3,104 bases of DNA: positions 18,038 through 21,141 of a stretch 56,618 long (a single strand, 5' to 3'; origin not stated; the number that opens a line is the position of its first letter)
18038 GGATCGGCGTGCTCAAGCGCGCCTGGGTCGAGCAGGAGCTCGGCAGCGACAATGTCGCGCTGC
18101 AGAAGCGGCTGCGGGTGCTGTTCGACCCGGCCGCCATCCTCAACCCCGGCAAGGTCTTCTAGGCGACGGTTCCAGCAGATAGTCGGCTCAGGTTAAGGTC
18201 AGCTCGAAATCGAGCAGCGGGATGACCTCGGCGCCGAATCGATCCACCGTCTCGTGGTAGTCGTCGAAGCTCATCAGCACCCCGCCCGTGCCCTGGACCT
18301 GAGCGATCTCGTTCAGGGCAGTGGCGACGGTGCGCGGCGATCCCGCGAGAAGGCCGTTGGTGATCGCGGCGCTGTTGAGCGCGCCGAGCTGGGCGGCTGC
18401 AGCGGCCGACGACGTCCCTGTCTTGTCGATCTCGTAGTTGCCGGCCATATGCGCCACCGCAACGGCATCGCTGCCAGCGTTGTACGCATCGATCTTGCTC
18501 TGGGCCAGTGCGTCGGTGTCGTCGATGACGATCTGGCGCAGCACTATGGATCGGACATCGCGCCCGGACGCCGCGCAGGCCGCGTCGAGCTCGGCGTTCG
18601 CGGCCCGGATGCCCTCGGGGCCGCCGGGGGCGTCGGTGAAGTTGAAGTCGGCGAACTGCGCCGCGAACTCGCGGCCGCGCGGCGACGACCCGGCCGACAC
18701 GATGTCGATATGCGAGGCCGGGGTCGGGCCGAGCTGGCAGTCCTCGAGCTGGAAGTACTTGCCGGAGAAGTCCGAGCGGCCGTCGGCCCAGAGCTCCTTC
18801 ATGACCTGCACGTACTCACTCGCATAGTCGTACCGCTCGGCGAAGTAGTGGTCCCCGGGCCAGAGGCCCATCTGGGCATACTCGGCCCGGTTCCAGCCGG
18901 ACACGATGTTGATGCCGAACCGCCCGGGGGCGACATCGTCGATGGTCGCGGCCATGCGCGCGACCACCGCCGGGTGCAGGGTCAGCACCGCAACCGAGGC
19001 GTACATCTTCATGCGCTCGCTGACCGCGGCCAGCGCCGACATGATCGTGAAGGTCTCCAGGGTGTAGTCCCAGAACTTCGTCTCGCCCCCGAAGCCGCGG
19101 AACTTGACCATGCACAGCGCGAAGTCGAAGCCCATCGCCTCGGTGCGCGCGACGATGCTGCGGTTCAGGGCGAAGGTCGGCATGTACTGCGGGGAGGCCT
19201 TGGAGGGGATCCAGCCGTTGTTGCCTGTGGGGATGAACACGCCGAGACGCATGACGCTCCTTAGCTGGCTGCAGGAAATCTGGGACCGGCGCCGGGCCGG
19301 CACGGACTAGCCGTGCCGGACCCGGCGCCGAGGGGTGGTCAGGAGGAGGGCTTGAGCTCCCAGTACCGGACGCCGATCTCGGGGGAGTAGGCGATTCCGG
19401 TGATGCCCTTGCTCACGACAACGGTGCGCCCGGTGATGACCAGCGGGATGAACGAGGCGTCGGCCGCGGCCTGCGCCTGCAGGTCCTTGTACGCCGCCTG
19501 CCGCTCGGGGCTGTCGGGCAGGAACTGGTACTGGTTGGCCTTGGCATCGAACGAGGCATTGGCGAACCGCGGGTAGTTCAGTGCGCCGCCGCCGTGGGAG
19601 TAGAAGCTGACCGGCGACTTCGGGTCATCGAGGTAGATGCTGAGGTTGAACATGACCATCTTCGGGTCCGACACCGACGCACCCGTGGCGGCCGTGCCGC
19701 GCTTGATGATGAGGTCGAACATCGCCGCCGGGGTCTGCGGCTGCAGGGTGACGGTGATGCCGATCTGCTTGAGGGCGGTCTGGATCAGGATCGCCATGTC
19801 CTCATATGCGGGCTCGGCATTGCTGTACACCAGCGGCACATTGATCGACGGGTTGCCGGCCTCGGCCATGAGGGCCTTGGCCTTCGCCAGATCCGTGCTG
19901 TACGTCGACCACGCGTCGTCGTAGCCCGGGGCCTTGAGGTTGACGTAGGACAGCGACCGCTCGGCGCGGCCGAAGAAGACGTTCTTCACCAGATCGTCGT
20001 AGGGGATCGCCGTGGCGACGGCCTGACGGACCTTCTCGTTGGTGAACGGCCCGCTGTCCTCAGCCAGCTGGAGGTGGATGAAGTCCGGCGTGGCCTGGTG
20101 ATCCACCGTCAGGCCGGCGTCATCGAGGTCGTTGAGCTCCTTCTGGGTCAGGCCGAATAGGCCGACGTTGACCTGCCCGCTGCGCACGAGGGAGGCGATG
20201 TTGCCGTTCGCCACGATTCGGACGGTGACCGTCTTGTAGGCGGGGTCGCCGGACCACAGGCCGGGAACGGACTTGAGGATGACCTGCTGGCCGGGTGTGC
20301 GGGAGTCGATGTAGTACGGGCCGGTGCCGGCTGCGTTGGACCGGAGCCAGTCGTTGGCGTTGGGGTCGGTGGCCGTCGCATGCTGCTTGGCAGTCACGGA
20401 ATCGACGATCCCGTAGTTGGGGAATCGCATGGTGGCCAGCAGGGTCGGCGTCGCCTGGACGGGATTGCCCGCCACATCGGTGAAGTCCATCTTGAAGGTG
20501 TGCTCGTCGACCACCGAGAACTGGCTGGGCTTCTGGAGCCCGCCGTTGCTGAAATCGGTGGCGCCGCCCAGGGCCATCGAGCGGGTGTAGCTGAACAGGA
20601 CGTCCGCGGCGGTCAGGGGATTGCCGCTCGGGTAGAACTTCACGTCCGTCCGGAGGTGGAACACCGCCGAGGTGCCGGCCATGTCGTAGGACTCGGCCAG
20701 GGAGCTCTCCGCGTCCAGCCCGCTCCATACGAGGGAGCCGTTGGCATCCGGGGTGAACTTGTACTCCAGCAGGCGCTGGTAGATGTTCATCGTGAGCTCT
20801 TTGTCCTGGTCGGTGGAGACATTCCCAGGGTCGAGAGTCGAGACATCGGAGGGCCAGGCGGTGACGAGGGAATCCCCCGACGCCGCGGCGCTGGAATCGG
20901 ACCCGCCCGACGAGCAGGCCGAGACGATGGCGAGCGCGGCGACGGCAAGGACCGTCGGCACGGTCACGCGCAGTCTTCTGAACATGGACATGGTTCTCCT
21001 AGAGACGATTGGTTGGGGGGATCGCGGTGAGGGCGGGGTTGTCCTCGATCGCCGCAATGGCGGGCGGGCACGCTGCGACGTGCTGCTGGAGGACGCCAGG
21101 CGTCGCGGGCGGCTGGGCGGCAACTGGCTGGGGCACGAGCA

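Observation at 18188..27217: GntR-headed operon pairing a dihydropyrimidinase/hydantoinase-like hydrolase with a RutA-like oxygenase and a peptide-type ABC importer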

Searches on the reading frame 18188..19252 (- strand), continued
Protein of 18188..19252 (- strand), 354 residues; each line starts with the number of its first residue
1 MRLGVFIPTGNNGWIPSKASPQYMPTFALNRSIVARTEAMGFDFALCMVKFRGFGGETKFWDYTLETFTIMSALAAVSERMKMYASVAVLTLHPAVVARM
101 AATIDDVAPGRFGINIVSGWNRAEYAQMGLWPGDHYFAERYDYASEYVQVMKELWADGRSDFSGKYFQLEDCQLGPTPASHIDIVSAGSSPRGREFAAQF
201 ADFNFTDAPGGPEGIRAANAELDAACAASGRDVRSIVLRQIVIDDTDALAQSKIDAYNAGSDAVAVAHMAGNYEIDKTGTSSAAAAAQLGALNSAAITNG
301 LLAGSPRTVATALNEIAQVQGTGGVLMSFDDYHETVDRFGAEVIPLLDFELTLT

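Call 75: search_protein_families(library=ncbifam, proteins=[L022:10001-11083:+, L022:11080-12624:+, L022:13681-15111:+, L022:15113-16528:+, L002:929-2137:-, L002:2432-3736:+, L002:8513-9964:+], max_evalue=1e-20)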
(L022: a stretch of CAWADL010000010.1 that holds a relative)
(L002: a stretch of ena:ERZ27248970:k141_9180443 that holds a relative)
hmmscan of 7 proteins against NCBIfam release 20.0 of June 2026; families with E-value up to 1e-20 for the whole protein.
L022:10001-11083:+ (360 aa): 6 families
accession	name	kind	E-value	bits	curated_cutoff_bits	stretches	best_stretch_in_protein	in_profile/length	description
TIGR03612.1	RutA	equivalog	2e-186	619.6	498.3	1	1-354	1-354/355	pyrimidine utilization protein A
TIGR04021.1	LLM_DMSO2_sfnG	equivalog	4.9e-39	134.7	382.95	1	8-350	8-346/350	dimethylsulfone monooxygenase SfnG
TIGR03860.1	FMN_nitrolo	subfamily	7.8e-30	104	279.7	0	11-156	12-161/422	NtaA/DmoA family FMN-dependent monooxygenase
TIGR03619.1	F420_Rv2161c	subfamily_domain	2.3e-25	89.6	166.9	1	56-261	35-237/247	TIGR03619 family F420-dependent LLM class oxidoreductase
TIGR03565.1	alk_sulf_monoox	equivalog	5e-22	78.4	518.2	1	66-255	54-239/346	FMNH2-dependent alkanesulfonate monooxygenase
TIGR03560.1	F420_Rv1855c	subfamily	6.6e-22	78.4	231.4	1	27-235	12-219/227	TIGR03560 family F420-dependent LLM class oxidoreductase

L022:11080-12624:+ (514 aa): 25 families
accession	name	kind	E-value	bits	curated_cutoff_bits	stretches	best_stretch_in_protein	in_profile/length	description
NF004815.0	PRK06169.1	equivalog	1.4e-77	261.2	506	1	55-510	8-467/471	amidase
NF006631.0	PRK09201.1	equivalog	2.4e-76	257.3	461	1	57-500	7-453/466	AtzE family amidohydrolase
TIGR00132.1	gatA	equivalog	4.7e-76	256.4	481.1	1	71-363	10-305/466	Asp-tRNA(Asn)/Glu-tRNA(Gln) amidotransferase subunit GatA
NF005688.0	PRK07488.1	equivalog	2.5e-72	244.3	532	1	54-503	8-467/474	indoleacetamide hydrolase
TIGR02715.1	amido_AtzE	subfamily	2.8e-71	240.8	425.75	1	63-500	6-446/452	AtzE family amidohydrolase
NF005450.0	PRK07042.1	equivalog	5.7e-71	239.4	458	1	54-509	4-459/464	amidase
NF005460.0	PRK07056.1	subfamily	8.4e-70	236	447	1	60-502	11-453/457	amidase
NF005565.0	PRK07235.1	subfamily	4.1e-67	227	545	1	75-342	42-316/506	amidase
NF004766.0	PRK06102.1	equivalog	3.2e-60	204.5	559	1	55-498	6-447/455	amidase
NF004816.0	PRK06170.1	equivalog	3.1e-58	197.6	503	1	60-510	15-489/493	amidase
NF006043.0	PRK08186.1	subfamily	9.4e-58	196.1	487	1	56-507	6-453/600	allophanate hydrolase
NF005686.0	PRK07486.1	subfamily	2.3e-55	188.2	465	1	59-511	16-482/486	amidase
NF005687.0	PRK07487.1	subfamily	2.5e-54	184.8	428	1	61-500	12-454/468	amidase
NF006006.0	PRK08137.1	equivalog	4.4e-52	177.6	534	1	45-363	22-355/529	amidase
NF009119.0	PRK12470.1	equivalog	5.7e-52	177.3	498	1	58-500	10-450/462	amidase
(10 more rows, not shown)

L022:13681-15111:+ (476 aa): 21 families
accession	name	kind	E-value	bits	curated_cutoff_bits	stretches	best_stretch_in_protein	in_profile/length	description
TIGR02033.1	D-hydantoinase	equivalog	9.8e-94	314.8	393.25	1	5-464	2-454/454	dihydropyrimidinase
NF009941.0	PRK13404.1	subfamily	4.4e-92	309.2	647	1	2-469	4-466/478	dihydropyrimidinase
NF004839.0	PRK06189.1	equivalog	2.3e-64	217.7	631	1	1-462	2-445/451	allantoinase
TIGR03178.1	allantoinase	equivalog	1.1e-62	212.2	357.85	1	3-462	1-439/441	allantoinase AllB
NF058539.1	ergo_uti2_ErtD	equivalog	8.1e-56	189.8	650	1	2-463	2-446/449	hydantoin-5-propionate amidohydrolase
NF005960.0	PRK08044.1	equivalog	5e-54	183.7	688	1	2-464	3-450/453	allantoinase AllB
NF058538.1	ergo_util_ErtD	equivalog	7e-54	183.3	600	1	19-462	18-444/446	hydantoin-5-propionate amidohydrolase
TIGR00857.1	pyrC_multi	subfamily_domain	3.2e-50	171.3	279.05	1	19-448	5-410/412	dihydroorotase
NF006559.0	PRK09060.1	equivalog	1.9e-47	161.6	482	1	2-454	5-429/444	dihydroorotase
NF002668.0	PRK02382.1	equivalog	3.4e-44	151.3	452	1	5-465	7-429/436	dihydroorotase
NF005751.0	PRK07575.1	equivalog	6.4e-44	150.1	529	1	3-455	4-428/440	dihydroorotase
NF006837.0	PRK09357.1-2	equivalog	6.9e-36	123.7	575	1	6-449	5-424/428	dihydroorotase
NF003271.0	PRK04250.1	equivalog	1.9e-31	109.1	405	1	8-452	7-393/407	dihydroorotase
NF006836.0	PRK09357.1-1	equivalog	1.1e-30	106.7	538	1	12-452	9-429/432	dihydroorotase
NF006841.0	PRK09357.2-2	equivalog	1.1e-30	106.7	640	1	42-448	35-418/421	dihydroorotase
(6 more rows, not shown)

L022:15113-16528:+ (471 aa): 26 families (the best 25 are shown)
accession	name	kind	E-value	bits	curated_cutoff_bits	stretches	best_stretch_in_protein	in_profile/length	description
NF004815.0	PRK06169.1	equivalog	1e-79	268.3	506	1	9-469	6-466/471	amidase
TIGR00132.1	gatA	equivalog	1e-73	248.7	481.1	1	24-462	7-464/466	Asp-tRNA(Asn)/Glu-tRNA(Gln) amidotransferase subunit GatA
NF006631.0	PRK09201.1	equivalog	4.6e-73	246.5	461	1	12-461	6-454/466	AtzE family amidohydrolase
NF005450.0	PRK07042.1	equivalog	1.4e-70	238.1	458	1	11-470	5-460/464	amidase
TIGR02715.1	amido_AtzE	subfamily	8e-70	236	425.75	1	16-460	3-446/452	AtzE family amidohydrolase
NF005686.0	PRK07486.1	subfamily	1.2e-65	222.1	465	1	6-468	7-479/486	amidase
NF005565.0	PRK07235.1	subfamily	5.7e-61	206.7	545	1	24-311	35-320/506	amidase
NF006006.0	PRK08137.1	equivalog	9.4e-61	206.2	534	1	8-310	29-337/529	amidase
NF005688.0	PRK07488.1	equivalog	3.4e-60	204.3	532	1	7-461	5-465/474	indoleacetamide hydrolase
NF009119.0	PRK12470.1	equivalog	2e-59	201.9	498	1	10-469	6-459/462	amidase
NF005460.0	PRK07056.1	subfamily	1.8e-57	195.3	447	1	14-402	9-388/457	amidase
NF006043.0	PRK08186.1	subfamily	1.2e-56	192.4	487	1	12-463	6-449/600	allophanate hydrolase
NF005687.0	PRK07487.1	subfamily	2.8e-56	191.3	428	1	13-461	8-455/468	amidase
NF004816.0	PRK06170.1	equivalog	3.7e-55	187.5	503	1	12-461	11-481/493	amidase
NF004766.0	PRK06102.1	equivalog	8.2e-52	176.8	559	1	13-460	8-449/455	amidase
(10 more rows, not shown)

L002:929-2137:- (402 aa): 17 families
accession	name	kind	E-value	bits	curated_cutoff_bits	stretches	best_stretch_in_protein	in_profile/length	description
NF006169.0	PRK08310.1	equivalog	6.7e-99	331.9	391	1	36-401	21-388/395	amidase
NF006631.0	PRK09201.1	equivalog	3.2e-51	174.5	461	1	36-401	67-449/466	AtzE family amidohydrolase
TIGR02715.1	amido_AtzE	subfamily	3.1e-49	168.2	425.75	1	36-401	60-442/452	AtzE family amidohydrolase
NF005688.0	PRK07488.1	equivalog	1.2e-40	139.8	532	1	36-190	70-222/474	indoleacetamide hydrolase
NF005460.0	PRK07056.1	subfamily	1.5e-40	139.5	447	1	37-401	70-447/457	amidase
NF004766.0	PRK06102.1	equivalog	5.8e-39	134.5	559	1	36-401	67-445/455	amidase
TIGR00132.1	gatA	equivalog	3.5e-38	131.6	481.1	1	39-191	56-206/466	Asp-tRNA(Asn)/Glu-tRNA(Gln) amidotransferase subunit GatA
NF004622.0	PRK05962.1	equivalog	4.6e-37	127.9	463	1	36-401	48-422/431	amidase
NF005565.0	PRK07235.1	subfamily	5.8e-35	120.9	545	1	37-190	84-235/506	amidase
NF006043.0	PRK08186.1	subfamily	2.5e-34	118.7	487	1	35-401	63-442/600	allophanate hydrolase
TIGR02713.1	allophanate_hyd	equivalog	6.9e-31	107.4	511.05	1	37-213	28-201/563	allophanate hydrolase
NF004816.0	PRK06170.1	equivalog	4.9e-27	94.7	503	1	37-184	72-215/493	amidase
NF005687.0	PRK07487.1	subfamily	2.1e-26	92.7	428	1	36-211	68-246/468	amidase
NF004815.0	PRK06169.1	equivalog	4.5e-23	81.5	506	1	37-171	71-204/471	amidase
NF005450.0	PRK07042.1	equivalog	5.6e-23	81.1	458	1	36-173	67-202/464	amidase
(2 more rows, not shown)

L002:2432-3736:+ (434 aa): 4 families
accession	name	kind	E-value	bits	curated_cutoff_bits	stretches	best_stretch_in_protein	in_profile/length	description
TIGR03860.1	FMN_nitrolo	subfamily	8.9e-121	403.6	279.7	1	9-430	3-422/422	NtaA/DmoA family FMN-dependent monooxygenase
TIGR03619.1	F420_Rv2161c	subfamily_domain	2.1e-24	86.4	166.9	0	40-174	2-133/247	TIGR03619 family F420-dependent LLM class oxidoreductase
TIGR03612.1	RutA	equivalog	2.4e-21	76.6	498.3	0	26-175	18-159/355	pyrimidine utilization protein A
TIGR04021.1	LLM_DMSO2_sfnG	equivalog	2.5e-21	76.4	382.95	0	34-173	26-151/350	dimethylsulfone monooxygenase SfnG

L002:8513-9964:+ (483 aa): 19 families
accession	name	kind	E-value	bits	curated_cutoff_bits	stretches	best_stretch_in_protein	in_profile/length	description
NF009941.0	PRK13404.1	subfamily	8.6e-81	272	647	1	14-472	4-463/478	dihydropyrimidinase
TIGR02033.1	D-hydantoinase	equivalog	2.4e-76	257.5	393.25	1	19-470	4-454/454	dihydropyrimidinase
NF004839.0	PRK06189.1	equivalog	3.3e-54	184.2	631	1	13-470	2-447/451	allantoinase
NF058538.1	ergo_util_ErtD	equivalog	6.3e-53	180.2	600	1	34-469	21-445/446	hydantoin-5-propionate amidohydrolase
TIGR03178.1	allantoinase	equivalog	1.1e-49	169.5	357.85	1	15-469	1-440/441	allantoinase AllB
NF058539.1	ergo_uti2_ErtD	equivalog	3.4e-44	151.5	650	1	18-469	5-446/449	hydantoin-5-propionate amidohydrolase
NF002668.0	PRK02382.1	equivalog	4.8e-42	144.2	452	1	32-470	14-428/436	dihydroorotase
NF005751.0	PRK07575.1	equivalog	2.1e-40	138.5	529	1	15-460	4-427/440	dihydroorotase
NF005960.0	PRK08044.1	equivalog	2.8e-39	135.1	688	1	15-426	4-405/453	allantoinase AllB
NF006559.0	PRK09060.1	equivalog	7.8e-39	133.2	482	1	12-462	3-431/444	dihydroorotase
TIGR00857.1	pyrC_multi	subfamily_domain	1.1e-36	126.7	279.05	1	33-454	7-410/412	dihydroorotase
NF006841.0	PRK09357.2-2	equivalog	4.7e-31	107.9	640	1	183-455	155-419/421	dihydroorotase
NF006837.0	PRK09357.1-2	equivalog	3e-29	101.8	575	1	37-455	24-424/428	dihydroorotase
NF006688.0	PRK09236.1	equivalog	5.4e-27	94.7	535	1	19-466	7-439/444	dihydroorotase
NF003271.0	PRK04250.1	equivalog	2.4e-26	92.3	405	1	34-466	21-401/407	dihydroorotase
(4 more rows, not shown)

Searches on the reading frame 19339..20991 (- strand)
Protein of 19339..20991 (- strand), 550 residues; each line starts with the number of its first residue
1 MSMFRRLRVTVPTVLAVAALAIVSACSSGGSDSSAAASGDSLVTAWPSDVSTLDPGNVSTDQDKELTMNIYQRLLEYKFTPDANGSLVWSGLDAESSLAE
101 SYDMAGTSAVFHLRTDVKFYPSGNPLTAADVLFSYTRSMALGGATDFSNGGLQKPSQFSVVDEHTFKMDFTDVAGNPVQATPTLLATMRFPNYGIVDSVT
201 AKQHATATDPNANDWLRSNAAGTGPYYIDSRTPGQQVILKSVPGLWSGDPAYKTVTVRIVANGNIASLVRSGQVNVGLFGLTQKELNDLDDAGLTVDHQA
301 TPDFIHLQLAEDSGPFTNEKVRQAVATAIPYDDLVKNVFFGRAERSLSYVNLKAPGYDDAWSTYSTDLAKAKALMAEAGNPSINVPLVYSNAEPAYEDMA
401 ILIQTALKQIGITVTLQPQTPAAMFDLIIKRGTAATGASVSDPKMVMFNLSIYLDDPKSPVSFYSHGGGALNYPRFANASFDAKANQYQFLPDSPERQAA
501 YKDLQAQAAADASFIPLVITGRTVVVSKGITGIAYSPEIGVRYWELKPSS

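Call 4: search_protein_families(library=pfam, proteins=[window:19339-20991:-])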
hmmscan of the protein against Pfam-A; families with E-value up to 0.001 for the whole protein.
window:19339-20991:- (550 aa): 1 family
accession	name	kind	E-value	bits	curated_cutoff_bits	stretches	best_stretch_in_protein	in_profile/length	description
PF00496.27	SBP_bac_5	-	9.8e-59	199.7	32.4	1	97-468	5-364/368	Bacterial extracellular solute-binding proteins, family 5 Middle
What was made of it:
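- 19339..20991 (-): Family-5 substrate-binding lipoprotein; ligand unknown. PF00496 matches (call 4).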

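Call 5: search_protein_families(library=ncbifam, proteins=[window:19339-20991:-])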
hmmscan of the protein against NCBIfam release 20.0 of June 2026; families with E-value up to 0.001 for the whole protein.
window:19339-20991:- (550 aa): 10 families
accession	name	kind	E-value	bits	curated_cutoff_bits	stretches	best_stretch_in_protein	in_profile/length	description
TIGR02294.1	nickel_nikA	equivalog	4.1e-22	78.4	393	1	37-538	3-491/501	nickel ABC transporter substrate-binding protein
NF045467.1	Opp4A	equivalog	1e-19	70.2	650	1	127-537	112-545/556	oligopeptide ABC transporter substrate-binding protein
NF011689.0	PRK15109.1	equivalog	1.5e-19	70.1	560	1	42-418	36-415/547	ABC transporter substrate-binding protein SapA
NF011942.0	PRK15413.1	equivalog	5.3e-17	61.7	594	1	19-541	12-504/512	glutathione ABC transporter substrate-binding protein GsiB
NF043070.1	DppA_dipep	equivalog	1.7e-15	56.6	1005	1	69-414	59-407/535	dipeptide ABC transporter periplasmic-binding protein DppA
NF045468.1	Opp5A_nikA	equivalog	1.9e-15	56.4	600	1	92-417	55-366/488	nickel ABC transporter substrate-binding protein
NF047575.1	opine_bind_CntA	exception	6.5e-14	51.4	800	1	15-535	11-520/535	staphylopine-dependent metal ABC transporter substrate-binding lipoprotein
TIGR04028.1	SBP_KPN_01854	hypoth_equivalog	2e-13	49.7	468.5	1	104-533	57-493/509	TIGR04028 family ABC transporter substrate-binding protein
NF011684.0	PRK15104.1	equivalog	1.6e-09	37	947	1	16-518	15-509/543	oligopeptide ABC transporter substrate-binding protein OppA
NF007287.0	PRK09755.1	equivalog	0.00018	20.5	1098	0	48-148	41-131/535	ABC transporter substrate-binding protein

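Call 33: search_solved_structures(query=window:19339-20991:-, max_evalue=1e-10)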
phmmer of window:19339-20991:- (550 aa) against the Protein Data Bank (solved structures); distinct sequences matched with E-value up to 1e-10: 15.
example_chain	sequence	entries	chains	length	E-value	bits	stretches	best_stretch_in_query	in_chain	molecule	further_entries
5isu_A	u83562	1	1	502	7.6e-24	87.9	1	31-521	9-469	Lmo0135 protein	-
6tfq_A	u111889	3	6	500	1.3e-21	80.5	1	47-430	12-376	ABC transporter substrate-binding protein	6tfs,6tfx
6ofq_A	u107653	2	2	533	3.2e-20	75.9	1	39-520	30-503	Heme-binding protein A / AI-2 binding protein A | Heme-binding protein A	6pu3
8upi_A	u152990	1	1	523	1.3e-19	73.9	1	36-517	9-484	Peptide ABC transporter substrate-binding protein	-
7kz8_A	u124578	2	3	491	5e-19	72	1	46-533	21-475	Peptide/nickel transport system substrate-binding protein AapF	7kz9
6hlx_A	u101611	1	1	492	2.1e-17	66.6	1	87-535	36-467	AgaA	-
5u4o_A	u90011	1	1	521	2.1e-14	56.7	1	196-538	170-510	ABC transporter substrate-binding protein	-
1xoc_A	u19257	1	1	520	2.5e-13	53.2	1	92-538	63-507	Oligopeptide-binding protein appA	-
6i3g_A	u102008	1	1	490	5.2e-13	52.1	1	98-534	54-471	ABC transporter, substrate-binding protein, family 5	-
1uqw_A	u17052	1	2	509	6.7e-13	51.7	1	219-543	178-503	PUTATIVE BINDING PROTEIN YLIB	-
5f1q_A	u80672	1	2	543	4.7e-12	49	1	92-413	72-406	Periplasmic dipeptide transport protein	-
5yyb_A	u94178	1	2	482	6.3e-12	48.5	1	304-451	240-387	Putative ABC transporter periplasmic binding protein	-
5z99_A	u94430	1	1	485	6.4e-12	48.5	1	304-451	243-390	Putative ABC transporter periplasmic binding protein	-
5za4_A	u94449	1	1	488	6.5e-12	48.5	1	304-451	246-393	Putative ABC transporter periplasmic binding protein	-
3m8u_A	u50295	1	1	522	9.1e-11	44.7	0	91-528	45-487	Heme-binding protein A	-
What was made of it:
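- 19339..20991 (-): The best matches to any named binding protein are weak: NikA 78 bits (call 5) and PDB 5isu at E 8e-24 (call 33).
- Tried and rejected: Sequence comparison gives only weak matches to NikA, Lmo0135, HbpA, AapF and AgaA (calls 5, 33).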
